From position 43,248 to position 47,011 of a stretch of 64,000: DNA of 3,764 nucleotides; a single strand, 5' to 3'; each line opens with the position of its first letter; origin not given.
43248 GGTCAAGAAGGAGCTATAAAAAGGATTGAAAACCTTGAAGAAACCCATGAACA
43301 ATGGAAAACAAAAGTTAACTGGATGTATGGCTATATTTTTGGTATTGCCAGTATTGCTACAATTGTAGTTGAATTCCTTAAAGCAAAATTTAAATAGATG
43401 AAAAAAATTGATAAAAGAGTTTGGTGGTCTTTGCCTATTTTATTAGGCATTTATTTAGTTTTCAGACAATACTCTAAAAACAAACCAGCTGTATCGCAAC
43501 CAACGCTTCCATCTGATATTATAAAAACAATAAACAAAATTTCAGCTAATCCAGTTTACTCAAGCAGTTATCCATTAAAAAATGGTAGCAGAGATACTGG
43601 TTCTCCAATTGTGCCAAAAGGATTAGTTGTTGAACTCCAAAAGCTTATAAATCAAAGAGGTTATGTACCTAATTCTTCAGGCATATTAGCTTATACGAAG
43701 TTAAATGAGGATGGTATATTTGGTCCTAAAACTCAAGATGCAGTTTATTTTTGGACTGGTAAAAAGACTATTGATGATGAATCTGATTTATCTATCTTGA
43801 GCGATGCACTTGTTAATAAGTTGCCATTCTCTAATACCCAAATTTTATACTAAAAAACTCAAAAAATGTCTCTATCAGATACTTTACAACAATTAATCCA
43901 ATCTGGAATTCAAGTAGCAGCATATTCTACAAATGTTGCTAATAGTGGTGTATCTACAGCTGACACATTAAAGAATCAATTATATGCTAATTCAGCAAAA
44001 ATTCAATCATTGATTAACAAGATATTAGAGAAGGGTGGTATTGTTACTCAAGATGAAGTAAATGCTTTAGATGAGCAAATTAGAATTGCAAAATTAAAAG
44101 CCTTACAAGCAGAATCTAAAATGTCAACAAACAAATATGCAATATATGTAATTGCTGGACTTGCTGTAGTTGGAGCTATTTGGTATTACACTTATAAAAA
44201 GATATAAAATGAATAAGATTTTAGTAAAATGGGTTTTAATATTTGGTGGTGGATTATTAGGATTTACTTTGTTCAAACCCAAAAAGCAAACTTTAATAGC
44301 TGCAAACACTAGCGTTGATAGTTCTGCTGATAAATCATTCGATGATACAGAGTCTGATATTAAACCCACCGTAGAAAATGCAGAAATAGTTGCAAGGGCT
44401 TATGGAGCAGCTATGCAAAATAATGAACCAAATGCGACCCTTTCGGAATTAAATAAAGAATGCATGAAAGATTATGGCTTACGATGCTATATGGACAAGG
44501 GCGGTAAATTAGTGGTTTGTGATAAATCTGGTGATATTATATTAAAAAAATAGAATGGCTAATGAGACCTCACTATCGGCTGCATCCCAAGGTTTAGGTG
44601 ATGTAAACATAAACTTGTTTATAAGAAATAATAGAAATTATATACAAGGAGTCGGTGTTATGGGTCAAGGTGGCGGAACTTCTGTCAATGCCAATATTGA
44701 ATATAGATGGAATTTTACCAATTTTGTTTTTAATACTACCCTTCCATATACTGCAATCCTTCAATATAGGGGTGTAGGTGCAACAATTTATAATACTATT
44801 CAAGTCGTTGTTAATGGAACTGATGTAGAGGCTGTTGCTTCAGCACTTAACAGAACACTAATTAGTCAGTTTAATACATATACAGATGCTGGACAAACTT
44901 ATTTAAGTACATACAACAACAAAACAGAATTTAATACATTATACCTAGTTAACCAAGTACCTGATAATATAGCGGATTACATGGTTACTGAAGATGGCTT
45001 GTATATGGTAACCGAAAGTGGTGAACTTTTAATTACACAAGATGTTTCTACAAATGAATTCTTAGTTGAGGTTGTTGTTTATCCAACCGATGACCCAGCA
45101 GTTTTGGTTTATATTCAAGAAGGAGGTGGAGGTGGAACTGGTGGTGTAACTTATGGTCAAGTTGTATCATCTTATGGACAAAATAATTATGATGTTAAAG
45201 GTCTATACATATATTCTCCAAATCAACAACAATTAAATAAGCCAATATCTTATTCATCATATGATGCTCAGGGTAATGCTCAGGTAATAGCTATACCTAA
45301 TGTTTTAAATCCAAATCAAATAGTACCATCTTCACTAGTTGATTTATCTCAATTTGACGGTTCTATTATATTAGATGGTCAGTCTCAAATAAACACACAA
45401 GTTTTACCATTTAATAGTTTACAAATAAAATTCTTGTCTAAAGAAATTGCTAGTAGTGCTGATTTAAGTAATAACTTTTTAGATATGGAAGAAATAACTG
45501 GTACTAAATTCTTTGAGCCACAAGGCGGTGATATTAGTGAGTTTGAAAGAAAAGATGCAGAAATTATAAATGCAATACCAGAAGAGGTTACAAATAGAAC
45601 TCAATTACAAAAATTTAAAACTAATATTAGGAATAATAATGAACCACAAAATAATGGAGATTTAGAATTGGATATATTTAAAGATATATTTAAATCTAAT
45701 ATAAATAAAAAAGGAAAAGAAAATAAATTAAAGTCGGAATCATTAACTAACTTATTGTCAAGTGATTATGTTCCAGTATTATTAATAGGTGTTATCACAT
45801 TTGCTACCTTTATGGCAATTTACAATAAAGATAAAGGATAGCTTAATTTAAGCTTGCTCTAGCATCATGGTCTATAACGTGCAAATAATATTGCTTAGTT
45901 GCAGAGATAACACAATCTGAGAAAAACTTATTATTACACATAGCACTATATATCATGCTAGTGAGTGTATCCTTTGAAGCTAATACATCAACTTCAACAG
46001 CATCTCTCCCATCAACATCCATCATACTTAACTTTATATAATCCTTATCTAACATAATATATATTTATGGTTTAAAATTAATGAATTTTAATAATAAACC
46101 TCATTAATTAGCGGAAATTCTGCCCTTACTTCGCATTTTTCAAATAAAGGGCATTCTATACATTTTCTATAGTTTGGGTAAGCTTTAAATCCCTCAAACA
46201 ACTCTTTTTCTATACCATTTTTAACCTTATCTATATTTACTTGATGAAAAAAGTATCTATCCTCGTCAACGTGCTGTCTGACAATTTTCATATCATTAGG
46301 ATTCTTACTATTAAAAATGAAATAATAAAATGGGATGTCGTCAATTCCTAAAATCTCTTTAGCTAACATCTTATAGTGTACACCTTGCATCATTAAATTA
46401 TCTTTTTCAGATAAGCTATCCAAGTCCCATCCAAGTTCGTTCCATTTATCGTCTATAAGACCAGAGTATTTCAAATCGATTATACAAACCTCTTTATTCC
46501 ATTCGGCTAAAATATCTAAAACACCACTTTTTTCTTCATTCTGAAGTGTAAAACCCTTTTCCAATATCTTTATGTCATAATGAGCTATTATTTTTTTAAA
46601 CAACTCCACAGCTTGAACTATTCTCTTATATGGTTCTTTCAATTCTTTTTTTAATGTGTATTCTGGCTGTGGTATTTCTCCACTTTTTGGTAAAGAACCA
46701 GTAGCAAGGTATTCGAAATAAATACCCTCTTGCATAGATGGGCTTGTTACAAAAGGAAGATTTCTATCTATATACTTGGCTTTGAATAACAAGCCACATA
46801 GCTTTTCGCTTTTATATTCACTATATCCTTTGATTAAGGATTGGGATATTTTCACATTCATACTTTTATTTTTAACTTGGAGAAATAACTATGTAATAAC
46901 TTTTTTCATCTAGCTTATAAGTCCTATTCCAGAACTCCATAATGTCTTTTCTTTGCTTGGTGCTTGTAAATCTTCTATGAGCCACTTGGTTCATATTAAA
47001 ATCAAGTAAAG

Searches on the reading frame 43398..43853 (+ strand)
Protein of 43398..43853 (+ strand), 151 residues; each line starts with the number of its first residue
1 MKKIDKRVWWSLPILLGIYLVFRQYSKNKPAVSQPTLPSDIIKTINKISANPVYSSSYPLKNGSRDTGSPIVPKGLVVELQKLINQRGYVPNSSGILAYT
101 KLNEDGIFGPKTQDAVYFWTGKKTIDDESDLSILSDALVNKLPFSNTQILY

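Call 6: search_protein_families(library=phrogs, proteins=[window:43398-43853:+], max_evalue=0.01)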
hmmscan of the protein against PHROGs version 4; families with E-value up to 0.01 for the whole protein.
window:43398-43853:+ (151 aa): 1 family
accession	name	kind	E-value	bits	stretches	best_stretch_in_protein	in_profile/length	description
phrog_1493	-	lysis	0.0014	18.8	1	32-117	228-283/394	endolysin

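Call 7: search_protein_families(library=pfam, proteins=[window:43398-43853:+], max_evalue=0.01)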
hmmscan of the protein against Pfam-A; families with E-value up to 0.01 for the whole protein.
window:43398-43853:+ (151 aa): 1 family
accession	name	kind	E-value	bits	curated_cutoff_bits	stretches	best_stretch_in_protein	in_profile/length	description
PF01471.23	PG_binding_1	-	0.00079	20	23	1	77-116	5-34/57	Putative peptidoglycan binding domain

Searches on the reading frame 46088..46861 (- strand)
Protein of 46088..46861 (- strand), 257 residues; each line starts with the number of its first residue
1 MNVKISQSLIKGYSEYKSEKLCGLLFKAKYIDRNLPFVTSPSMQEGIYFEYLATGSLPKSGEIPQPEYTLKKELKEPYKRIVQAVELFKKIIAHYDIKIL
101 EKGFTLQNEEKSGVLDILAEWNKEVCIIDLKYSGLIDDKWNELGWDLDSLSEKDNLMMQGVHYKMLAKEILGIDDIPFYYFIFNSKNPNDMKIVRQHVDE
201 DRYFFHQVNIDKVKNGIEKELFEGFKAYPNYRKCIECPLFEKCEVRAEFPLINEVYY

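Call 45: search_protein_families(library=phrogs, proteins=[window:46088-46861:-], max_evalue=0.01)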
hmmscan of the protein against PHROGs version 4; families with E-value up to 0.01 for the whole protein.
window:46088-46861:- (257 aa): 2 families
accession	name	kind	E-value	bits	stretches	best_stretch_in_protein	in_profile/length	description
phrog_69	-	DNA, RNA and nucleotide metabolism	0.00013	22.1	1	60-250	157-330/501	exonuclease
phrog_298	-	DNA, RNA and nucleotide metabolism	0.00041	20.8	1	78-216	131-240/293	exonuclease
